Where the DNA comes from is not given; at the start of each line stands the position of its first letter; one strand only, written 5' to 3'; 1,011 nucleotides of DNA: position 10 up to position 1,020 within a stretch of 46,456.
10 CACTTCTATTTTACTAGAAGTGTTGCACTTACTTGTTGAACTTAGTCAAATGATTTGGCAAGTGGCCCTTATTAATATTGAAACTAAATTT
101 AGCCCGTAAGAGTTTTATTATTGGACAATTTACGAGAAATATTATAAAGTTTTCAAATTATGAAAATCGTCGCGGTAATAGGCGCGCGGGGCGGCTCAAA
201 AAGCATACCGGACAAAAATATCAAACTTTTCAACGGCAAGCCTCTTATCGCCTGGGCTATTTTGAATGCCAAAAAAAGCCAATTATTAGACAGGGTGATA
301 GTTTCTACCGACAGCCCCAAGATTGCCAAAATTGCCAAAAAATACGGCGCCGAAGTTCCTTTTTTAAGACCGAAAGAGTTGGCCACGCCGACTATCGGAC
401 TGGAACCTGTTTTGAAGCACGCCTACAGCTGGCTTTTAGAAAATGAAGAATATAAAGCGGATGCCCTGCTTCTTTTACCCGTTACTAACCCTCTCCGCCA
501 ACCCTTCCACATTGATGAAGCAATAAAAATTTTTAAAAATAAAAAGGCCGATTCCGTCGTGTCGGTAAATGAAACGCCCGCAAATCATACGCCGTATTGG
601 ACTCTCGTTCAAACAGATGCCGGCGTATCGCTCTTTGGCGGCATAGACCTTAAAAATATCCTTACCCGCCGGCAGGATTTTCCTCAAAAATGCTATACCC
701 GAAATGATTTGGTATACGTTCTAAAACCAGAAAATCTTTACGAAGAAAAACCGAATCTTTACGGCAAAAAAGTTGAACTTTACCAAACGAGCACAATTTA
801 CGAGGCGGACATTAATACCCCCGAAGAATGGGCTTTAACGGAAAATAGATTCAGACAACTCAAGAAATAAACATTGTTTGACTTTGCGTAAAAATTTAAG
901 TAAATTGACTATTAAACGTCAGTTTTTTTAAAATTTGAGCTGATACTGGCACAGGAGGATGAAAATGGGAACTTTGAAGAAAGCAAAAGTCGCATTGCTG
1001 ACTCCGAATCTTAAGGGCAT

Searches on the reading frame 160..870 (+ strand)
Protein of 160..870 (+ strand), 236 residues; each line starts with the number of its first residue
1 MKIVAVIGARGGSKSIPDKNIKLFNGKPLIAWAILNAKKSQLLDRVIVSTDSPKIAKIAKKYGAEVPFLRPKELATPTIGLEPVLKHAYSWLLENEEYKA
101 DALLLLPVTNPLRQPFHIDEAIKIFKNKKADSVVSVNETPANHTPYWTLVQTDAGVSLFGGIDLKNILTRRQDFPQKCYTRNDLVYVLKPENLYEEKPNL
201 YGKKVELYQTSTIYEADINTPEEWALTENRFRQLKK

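Call 6: search_protein_families(library=pfam, proteins=[window:160-870:+], max_evalue=0.001)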
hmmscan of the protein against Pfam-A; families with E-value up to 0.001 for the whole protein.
window:160-870:+ (236 aa): 2 families
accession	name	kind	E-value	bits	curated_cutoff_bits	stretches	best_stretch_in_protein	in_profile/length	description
PF02348.25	CTP_transf_3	-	4.8e-22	79.3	22.6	1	4-175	1-160/217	Cytidylyltransferase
PF12804.13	NTP_transf_3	-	3e-06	28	27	1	18-145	15-131/160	MobA-like NTP transferase domain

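Call 11: search_protein_families(library=ncbifam, proteins=[window:160-870:+], max_evalue=0.001)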
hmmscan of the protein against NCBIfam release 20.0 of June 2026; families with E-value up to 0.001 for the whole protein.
window:160-870:+ (236 aa): 6 families
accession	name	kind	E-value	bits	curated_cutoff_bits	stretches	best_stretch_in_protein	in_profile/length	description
TIGR03584.1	PseF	equivalog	7.8e-44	149.9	205.7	1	4-232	1-221/222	pseudaminic acid cytidylyltransferase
NF003952.0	PRK05450.1-5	subfamily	1.6e-13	50.4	193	1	1-135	1-126/250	3-deoxy-manno-octulosonate cytidylyltransferase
NF003950.0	PRK05450.1-3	subfamily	6.2e-12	45.4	234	1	1-134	1-126/248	3-deoxy-manno-octulosonate cytidylyltransferase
NF009905.0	PRK13368.1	subfamily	8.3e-12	45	255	1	1-134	1-123/243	3-deoxy-manno-octulosonate cytidylyltransferase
TIGR00466.1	kdsB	equivalog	5.7e-08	32.4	155.2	1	1-68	1-67/241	3-deoxy-manno-octulosonate cytidylyltransferase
NF003948.0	PRK05450.1-1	equivalog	3.2e-07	29.8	281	1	1-72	4-74/248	3-deoxy-manno-octulosonate cytidylyltransferase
